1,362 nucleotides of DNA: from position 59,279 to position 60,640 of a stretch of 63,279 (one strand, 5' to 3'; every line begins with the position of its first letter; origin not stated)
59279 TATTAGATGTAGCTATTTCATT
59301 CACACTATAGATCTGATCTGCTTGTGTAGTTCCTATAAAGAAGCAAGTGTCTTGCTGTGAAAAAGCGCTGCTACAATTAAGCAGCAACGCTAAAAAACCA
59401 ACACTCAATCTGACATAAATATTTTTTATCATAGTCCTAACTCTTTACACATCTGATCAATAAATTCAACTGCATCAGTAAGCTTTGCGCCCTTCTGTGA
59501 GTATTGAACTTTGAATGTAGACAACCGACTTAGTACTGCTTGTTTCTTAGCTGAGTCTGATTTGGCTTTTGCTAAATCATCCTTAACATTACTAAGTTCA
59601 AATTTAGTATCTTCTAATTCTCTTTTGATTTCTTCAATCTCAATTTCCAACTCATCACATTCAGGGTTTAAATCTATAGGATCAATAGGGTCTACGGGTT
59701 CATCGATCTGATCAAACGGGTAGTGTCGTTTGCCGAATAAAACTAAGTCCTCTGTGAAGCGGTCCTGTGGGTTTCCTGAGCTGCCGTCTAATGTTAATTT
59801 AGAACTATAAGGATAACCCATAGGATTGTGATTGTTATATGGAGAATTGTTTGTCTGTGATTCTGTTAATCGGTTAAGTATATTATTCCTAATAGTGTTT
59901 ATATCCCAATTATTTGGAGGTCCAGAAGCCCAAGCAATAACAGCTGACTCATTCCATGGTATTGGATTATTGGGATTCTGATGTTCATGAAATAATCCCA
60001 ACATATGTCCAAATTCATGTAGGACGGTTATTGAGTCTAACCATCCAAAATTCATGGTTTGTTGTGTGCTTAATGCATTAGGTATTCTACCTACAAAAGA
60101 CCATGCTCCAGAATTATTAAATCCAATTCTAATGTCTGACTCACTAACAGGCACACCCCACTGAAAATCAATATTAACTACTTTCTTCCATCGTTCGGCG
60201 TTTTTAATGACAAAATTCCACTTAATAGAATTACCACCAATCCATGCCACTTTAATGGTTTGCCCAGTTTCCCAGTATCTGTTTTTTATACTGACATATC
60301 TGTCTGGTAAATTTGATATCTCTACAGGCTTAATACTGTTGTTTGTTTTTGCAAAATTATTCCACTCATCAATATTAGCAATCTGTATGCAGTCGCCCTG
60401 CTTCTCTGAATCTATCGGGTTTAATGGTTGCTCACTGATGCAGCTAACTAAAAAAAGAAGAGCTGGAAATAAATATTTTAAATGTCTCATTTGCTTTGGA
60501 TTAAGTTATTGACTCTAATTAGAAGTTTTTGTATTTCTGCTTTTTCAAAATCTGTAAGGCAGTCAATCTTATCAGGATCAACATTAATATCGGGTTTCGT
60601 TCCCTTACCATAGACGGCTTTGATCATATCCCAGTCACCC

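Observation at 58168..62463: Three tandem metzincin proteases next to a lipoprotein di-haem cytochrome-c-peroxidase/MauG-like gene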

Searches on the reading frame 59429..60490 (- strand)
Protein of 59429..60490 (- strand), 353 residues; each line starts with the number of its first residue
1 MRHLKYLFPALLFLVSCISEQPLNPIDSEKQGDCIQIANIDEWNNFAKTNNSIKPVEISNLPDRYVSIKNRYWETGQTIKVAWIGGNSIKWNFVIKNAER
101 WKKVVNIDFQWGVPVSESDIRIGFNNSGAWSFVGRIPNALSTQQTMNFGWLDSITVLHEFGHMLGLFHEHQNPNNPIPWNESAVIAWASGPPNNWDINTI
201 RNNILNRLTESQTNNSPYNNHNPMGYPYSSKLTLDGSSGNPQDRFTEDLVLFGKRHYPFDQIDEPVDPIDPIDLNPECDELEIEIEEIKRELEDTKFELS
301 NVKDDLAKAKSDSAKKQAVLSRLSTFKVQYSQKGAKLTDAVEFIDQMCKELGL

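Call 3: search_protein_families(library=pfam, proteins=[window:59429-60490:-], max_evalue=0.1)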
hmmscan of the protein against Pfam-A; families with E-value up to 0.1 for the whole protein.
window:59429-60490:- (353 aa): 7 families
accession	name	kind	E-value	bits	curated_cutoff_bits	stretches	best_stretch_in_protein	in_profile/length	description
PF01400.30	Astacin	-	9.3e-08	32.4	22.5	1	92-173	21-99/189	Astacin (Peptidase family M12A)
PF00413.30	Peptidase_M10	-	0.0002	21.7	24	1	155-171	111-127/159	Matrixin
PF16515.11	HIP1_clath_bdg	-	0.0065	17.3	28.8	1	280-325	49-94/99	Clathrin-binding domain of Huntingtin-interacting protein 1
PF13582.12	Reprolysin_3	-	0.054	14.4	22.4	0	141-168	96-122/123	Metallo-peptidase family M12B Reprolysin-like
PF04048.20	Sec8_N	-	0.054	13.8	26.8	0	284-325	87-128/142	Exocyst complex component Sec8 N-terminal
PF05572.19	Peptidase_M43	-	0.062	13.7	23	0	153-227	69-133/152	Pregnancy-associated plasma protein-A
PF13583.11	Reprolysin_4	-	0.07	13.2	22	0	149-175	135-158/203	Metallo-peptidase family M12B Reprolysin-like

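Call 4: search_protein_families(library=phrogs, proteins=[window:59429-60490:-], max_evalue=0.1)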
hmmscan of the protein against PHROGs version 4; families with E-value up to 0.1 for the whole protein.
window:59429-60490:- (353 aa): 2 families
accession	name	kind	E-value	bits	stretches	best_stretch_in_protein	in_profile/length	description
phrog_3556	-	unknown function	0.017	15.2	1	280-333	178-229/276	-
phrog_5328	-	unknown function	0.033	15.6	1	273-313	27-67/101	-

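Call 15: search_protein_families(library=ncbifam, proteins=[window:59429-60490:-], max_evalue=0.1)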
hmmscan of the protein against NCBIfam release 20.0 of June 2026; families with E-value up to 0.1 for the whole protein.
window:59429-60490:- (353 aa): 6 families
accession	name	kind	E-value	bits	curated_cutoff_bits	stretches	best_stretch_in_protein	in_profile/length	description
NF050131.1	BGluronaseAbsR1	equivalog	8e-29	100.7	650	1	74-235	59-227/361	beta-glucuronidase AbsR1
TIGR04523.1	Mplasa_alph_rch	subfamily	0.00095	17.2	270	1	273-341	156-220/745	helix-rich protein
NF045487.1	ASRP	equivalog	0.0026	16.5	300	1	273-339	412-478/593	archaea-specific SMC-related protein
NF010758.0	PRK14161.1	equivalog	0.034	13.8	206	1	274-319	24-68/178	nucleotide exchange factor GrpE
NF045530.1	LegP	equivalog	0.035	13.7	300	1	127-170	117-157/244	Dot/Icm T4SS effector Zinc-dependent metalloprotease LegP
NF038122.1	metallo_LGF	subfamily_domain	0.067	13.2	80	0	113-174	112-165/274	NF038122 family metalloprotease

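Call 17: search_solved_structures(query=window:59429-60490:-, max_evalue=1, show_alignments=2)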
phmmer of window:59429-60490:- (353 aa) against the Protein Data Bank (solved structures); distinct sequences matched with E-value up to 1: 18.
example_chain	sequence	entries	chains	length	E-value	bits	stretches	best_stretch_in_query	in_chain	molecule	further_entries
5gwd_A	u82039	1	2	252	2e-29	105.9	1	63-240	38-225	Myroilysin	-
5czw_A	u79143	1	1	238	2.2e-29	105.8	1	64-240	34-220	Myroilysin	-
5zjk_A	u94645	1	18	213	1e-28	103.6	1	68-240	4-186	Myroilysin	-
1ast_A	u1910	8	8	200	3.5e-06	29.5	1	114-174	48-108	ASTACIN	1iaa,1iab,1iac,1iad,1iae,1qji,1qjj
6saz_A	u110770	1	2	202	3.6e-06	29.4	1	114-174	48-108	Astacin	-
6ht9_A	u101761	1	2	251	5.2e-06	28.9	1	91-173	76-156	Astacin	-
3lq0_A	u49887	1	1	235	1.6e-05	27.3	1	89-173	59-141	ProAstacin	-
3edi_A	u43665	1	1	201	0.00066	22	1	71-175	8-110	Tolloid-like protein 1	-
6bsm_A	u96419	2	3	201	0.0044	19.3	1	71-175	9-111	Bone morphogenetic protein 1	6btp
6bsl_A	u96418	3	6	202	0.0044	19.3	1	71-175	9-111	Bone morphogenetic protein 1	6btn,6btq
3edg_A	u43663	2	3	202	0.0045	19.3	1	71-175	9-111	Bone morphogenetic protein 1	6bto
3edh_A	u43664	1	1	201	0.0045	19.2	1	71-175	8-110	Bone morphogenetic protein 1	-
7aq1_A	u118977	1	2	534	0.008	18.4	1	94-173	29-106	Meprin B subunit beta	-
7auw_A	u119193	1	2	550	0.0084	18.4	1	94-173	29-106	Meprin A subunit beta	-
4gwn_A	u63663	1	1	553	0.0085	18.3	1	94-173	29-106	Meprin A subunit beta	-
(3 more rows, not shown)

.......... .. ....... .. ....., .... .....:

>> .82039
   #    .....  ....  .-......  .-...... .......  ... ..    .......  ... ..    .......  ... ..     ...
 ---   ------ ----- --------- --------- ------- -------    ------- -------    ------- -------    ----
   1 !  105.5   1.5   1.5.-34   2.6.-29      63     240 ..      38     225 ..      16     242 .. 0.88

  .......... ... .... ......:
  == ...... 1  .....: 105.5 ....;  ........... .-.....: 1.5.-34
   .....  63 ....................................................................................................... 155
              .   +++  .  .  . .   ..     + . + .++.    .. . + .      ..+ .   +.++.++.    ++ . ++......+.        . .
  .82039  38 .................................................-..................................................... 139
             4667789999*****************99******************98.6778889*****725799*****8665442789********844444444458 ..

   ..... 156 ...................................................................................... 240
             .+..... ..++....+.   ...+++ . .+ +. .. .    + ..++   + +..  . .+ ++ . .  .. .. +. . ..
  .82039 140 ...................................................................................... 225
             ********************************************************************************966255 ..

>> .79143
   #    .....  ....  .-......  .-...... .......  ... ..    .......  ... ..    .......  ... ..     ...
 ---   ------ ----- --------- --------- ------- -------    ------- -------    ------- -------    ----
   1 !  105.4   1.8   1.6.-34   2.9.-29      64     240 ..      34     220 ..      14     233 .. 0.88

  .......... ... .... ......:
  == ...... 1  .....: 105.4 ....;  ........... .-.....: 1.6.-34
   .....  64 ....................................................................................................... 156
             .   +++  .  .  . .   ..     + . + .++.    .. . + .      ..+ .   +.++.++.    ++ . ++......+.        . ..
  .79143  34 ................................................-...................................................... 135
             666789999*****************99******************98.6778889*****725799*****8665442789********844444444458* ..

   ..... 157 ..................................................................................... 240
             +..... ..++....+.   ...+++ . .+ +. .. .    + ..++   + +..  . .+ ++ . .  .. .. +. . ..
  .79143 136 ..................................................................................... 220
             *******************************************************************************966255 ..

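Call 33: find_related_loci(query=window:59429-60490:-, collection=viral_contigs, flank=8000)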
Query window:59429-60490:- (353 aa) in viral_contigs; peptide patterns used: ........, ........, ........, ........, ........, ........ (x = any residue, [..] = any of these).
No stretch of DNA in the collection matches any of the patterns.

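Call 51: find_homologous_proteins(query=window:59429-60490:-, max_evalue=0.00001)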
Query window:59429-60490:- (353 aa): 981 proteins with E <= 0.00001 among 2311 candidates; the best 120 are listed.
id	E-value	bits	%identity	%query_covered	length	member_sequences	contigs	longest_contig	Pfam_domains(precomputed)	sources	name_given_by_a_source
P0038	3.1e-242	821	100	100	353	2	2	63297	PF01400.32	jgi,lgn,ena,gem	-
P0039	8.7e-183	625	78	100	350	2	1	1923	PF01400.32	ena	-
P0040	1.6e-171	588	77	97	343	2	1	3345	PF01400.32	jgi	-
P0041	2.6e-69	252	40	93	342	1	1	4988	PF01400.32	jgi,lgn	-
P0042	3.2e-49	186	44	59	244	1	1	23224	PF01400.32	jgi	-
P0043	1.0e-48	184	45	57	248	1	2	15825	PF01400.32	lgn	-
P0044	1.9e-48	183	46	57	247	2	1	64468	PF01400.32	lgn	-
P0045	4.0e-48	182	44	59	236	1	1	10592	PF01400.32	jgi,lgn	-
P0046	2.2e-45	173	42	55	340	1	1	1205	PF04151.22,PF01400.32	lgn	-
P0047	1.2e-44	171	44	55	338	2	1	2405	PF04151.22,PF01400.32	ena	-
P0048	1.9e-44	170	44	50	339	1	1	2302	PF04151.22,PF01400.32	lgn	-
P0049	4.6e-44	169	42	55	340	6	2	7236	PF04151.22,PF01400.32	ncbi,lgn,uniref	ncbi:pre-peptidase C-terminal domain-containing protein [Desulfococcus sp.]|uniref:pre-peptidase C-t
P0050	5.0e-44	169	43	59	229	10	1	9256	PF01400.32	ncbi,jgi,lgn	jgi:hypothetical protein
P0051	5.3e-44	169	42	55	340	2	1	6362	PF04151.22,PF01400.32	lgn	-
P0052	1.9e-43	167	40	60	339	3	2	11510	PF04151.22,PF01400.32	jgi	-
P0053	4.6e-43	166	41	58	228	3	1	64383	PF01400.32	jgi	jgi:hypothetical protein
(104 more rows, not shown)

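Call 52: find_encoding_contigs(protein=P0044, flank=8000, max_places=2)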
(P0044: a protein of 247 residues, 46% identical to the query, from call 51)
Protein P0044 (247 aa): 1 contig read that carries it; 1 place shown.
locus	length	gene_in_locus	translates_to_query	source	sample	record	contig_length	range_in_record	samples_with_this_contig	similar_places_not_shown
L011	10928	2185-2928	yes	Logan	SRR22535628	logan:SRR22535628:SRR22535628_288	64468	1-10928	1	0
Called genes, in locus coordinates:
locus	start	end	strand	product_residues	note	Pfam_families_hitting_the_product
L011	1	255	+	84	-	?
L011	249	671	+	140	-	-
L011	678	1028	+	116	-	-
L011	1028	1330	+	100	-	-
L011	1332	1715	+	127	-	-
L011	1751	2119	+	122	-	-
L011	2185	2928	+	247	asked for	PF01400:Astacin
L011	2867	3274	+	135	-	PF08291:Peptidase_M15_3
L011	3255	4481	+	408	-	-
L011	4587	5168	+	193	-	PF05766:NinG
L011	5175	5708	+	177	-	-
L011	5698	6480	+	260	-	PF25702:CrAss_Ring_2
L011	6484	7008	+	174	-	-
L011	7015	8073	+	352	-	PF24228:CrAss_Ring_1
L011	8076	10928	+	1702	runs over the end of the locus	-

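Call 53: find_encoding_contigs(protein=P0053, flank=8000, max_places=2)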
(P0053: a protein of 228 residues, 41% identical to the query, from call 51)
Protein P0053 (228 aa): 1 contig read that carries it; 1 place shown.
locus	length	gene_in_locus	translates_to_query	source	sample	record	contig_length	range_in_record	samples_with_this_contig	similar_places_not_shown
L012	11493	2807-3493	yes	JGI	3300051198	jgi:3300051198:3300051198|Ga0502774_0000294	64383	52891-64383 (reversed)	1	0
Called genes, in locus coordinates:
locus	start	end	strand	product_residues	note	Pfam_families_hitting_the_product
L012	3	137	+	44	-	?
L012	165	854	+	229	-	-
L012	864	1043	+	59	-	-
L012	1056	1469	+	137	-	PF13527:Acetyltransf_9, PF00583:Acetyltransf_1, PF13673:Acetyltransf_10, PF13508:Acetyltransf_7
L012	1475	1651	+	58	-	-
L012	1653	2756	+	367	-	-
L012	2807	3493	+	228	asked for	PF01400:Astacin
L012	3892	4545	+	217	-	-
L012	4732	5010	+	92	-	-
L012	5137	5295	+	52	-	-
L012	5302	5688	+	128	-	-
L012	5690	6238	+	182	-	-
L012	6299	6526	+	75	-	-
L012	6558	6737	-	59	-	PF23987:Phage_holin_10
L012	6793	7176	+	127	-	-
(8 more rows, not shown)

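Call 58: find_related_loci(query=A3, collection=viral_contigs, flank=6000)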
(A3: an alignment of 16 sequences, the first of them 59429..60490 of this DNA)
Query A3 (353 aa) in viral_contigs; peptide patterns used: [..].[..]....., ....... (x = any residue, [..] = any of these).
159 stretches matched a pattern; 68 encode a relative of the query (tblastn E <= 1e-3); 68 distinct loci.
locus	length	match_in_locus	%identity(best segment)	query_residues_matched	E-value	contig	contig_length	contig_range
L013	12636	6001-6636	40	48-258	2e-43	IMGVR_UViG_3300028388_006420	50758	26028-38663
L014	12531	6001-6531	43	64-235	5e-34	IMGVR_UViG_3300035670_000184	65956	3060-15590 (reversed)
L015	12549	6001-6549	40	55-236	4e-41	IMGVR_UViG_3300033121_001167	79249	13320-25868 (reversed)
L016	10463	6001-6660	35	54-265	3e-31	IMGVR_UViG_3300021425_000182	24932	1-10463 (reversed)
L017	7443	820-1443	34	64-261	7e-31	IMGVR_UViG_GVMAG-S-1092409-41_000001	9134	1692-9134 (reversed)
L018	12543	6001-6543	35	68-234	3e-30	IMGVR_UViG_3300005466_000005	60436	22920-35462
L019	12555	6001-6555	40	59-241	4e-36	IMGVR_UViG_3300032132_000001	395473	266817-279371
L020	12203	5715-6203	40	99-260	4e-29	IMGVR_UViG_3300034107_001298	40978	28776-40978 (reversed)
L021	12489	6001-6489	40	99-260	8e-29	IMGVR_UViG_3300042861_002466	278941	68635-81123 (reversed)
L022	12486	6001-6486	39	99-258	5e-29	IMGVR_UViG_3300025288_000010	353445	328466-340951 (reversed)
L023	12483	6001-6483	38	99-258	3e-28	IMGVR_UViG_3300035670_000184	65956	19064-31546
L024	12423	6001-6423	43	119-258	2e-27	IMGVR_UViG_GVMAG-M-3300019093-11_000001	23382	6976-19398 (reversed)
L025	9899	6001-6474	40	99-258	4e-27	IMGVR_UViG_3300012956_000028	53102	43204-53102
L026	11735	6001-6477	39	99-258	1e-26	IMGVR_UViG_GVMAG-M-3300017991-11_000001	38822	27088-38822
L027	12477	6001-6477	39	99-258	1e-26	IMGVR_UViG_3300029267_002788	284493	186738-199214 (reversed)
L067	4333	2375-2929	32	61-234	2e-19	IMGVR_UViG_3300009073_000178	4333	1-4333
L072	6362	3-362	33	124-236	2e-14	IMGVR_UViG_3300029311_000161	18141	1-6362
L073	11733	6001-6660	24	46-238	9e-14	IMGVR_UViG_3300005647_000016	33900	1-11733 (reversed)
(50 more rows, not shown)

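Call 63: search_protein_families(library=pfam, proteins=[L016:7229-7639:+, L016:6843-7229:+, L016:7676-8974:+, L072:1561-2040:+, L072:452-865:+, L072:865-1497:+, L011:2759-3271:+, L013:7620-8213:+, L015:7015-7617:+, L073:6870-7538:+], max_evalue=0.01)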
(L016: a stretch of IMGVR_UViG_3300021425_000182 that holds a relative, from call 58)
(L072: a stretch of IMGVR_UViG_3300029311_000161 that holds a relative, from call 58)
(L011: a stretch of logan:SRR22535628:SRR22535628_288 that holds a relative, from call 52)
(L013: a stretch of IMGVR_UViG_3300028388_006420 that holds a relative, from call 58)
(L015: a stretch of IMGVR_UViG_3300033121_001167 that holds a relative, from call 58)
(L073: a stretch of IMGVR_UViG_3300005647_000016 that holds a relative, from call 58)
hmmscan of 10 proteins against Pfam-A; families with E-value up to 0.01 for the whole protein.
L016:7229-7639:+ (137 aa): 1 family
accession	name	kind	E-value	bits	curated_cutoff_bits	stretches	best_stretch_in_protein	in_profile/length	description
PF01551.29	Peptidase_M23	-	2.7e-06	27.9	28.7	1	29-131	1-96/96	Peptidase family M23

L016:6843-7229:+ (129 aa): 0 families

L016:7676-8974:+ (433 aa): 0 families

L072:1561-2040:+ (160 aa): 1 family
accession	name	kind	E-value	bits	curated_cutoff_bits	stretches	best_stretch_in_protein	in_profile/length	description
PF13539.11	Peptidase_M15_4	-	6.9e-15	55.8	25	1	105-158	6-70/70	D-alanyl-D-alanine carboxypeptidase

L072:452-865:+ (138 aa): 0 families

L072:865-1497:+ (211 aa): 0 families

L011:2759-3271:+ (171 aa): 1 family
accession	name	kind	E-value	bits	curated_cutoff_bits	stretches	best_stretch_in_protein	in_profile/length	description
PF08291.16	Peptidase_M15_3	-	2e-15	57.3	23.2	1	73-158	25-108/108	Peptidase M15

L013:7620-8213:+ (198 aa): 0 families

L015:7015-7617:+ (201 aa): 1 family
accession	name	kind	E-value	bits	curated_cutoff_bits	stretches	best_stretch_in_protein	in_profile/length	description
PF13578.12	Methyltransf_24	-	6.8e-06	27.4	26.3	1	47-148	1-105/105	Methyltransferase domain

L073:6870-7538:+ (223 aa): 0 families

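Call 83: find_related_loci(query=A3, collection=genome_contigs, flank=5000)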
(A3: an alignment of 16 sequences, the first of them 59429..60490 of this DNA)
Query A3 (353 aa) in genome_contigs; peptide patterns used: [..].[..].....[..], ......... (x = any residue, [..] = any of these).
600 stretches matched a pattern (row limit reached: there are more); 506 encode a relative of the query (tblastn E <= 1e-3); the best 80 are kept; 79 distinct loci.
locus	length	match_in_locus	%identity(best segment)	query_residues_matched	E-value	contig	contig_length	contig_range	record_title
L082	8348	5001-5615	41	59-261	5e-45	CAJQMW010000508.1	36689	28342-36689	MAG: uncultured Maribacter sp. isolate 10_20180412_Bin_Bin_112 genome assembly, contig: c_000011584266, whole genome sho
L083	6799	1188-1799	40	56-258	3e-42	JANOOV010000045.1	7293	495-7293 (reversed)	MAG: Gammaproteobacteria bacterium isolate VAR_43_metabat_102 VAR_43_k141_3318908, whole genome shotgun sequence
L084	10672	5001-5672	37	45-267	6e-41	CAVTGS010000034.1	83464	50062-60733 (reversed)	MAG: uncultured beta proteobacterium isolate MFD06435.bin.2.8 genome assembly, contig: contig_77438, whole genome shotgu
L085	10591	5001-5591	39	64-258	3e-41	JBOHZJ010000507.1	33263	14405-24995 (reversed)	MAG: Steroidobacter sp. isolate M3-S_metawrap_bin.122 k127_4355921, whole genome shotgun sequence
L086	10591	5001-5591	40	64-258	3e-41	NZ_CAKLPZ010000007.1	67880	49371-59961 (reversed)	Neolewinella maritima strain CECT 8419, type strain isolate HME9321, whole genome shotgun sequence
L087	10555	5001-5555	41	66-249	4e-40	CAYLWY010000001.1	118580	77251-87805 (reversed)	MAG TPA_asm: uncultured Candidatus Peribacteria bacterium isolate SRP329715_co2_338 genome assembly, contig: NODE_310_le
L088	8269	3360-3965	38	58-258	2e-39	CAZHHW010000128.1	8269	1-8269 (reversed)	MAG TPA_asm: uncultured Gammaproteobacteria bacterium isolate SRP193066_co2_437 genome assembly, contig: NODE_4453_lengt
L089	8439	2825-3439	39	58-261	4e-39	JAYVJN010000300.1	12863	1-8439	MAG: Acidobacteriota bacterium isolate GL53_Down_metabat_36 GL53_Down_metabat_36_299, whole genome shotgun sequence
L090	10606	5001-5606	40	58-258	9e-39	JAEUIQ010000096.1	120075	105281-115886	MAG: Planctomycetaceae bacterium isolate new MAG-47 k141_2404038, whole genome shotgun sequence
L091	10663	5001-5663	36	63-271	1e-38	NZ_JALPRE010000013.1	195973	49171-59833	Aquimarina acroporae strain D1M17 contig13, whole genome shotgun sequence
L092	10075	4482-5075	40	62-258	2e-38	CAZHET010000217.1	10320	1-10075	MAG TPA_asm: uncultured Planctomycetaceae bacterium isolate SRP072547_co1_440 genome assembly, contig: NODE_12787_length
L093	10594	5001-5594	38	62-258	3e-38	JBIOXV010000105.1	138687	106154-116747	MAG: Thermoanaerobaculia bacterium isolate MAG047 k127_3991383, whole genome shotgun sequence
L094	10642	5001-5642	37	60-259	3e-38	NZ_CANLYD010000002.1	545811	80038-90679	Uncultured Aquimarina sp. isolate 3-916-3Z.fasta NODE_2, whole genome shotgun sequence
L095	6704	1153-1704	37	53-236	2e-38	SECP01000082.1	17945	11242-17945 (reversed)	MAG: Myxococcales bacterium isolate PMG_095 scaffold_4652, whole genome shotgun sequence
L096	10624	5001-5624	36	64-259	6e-38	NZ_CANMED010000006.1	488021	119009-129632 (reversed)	Uncultured Aquimarina sp. isolate 3-1138-G.fasta NODE_6, whole genome shotgun sequence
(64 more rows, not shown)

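Call 93: search_dna_similar(query=window:59429-60490:-, collection=phages, mode=protein, max_evalue=0.001, max_rows=25)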
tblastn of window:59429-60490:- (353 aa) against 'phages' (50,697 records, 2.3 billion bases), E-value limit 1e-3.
No match.
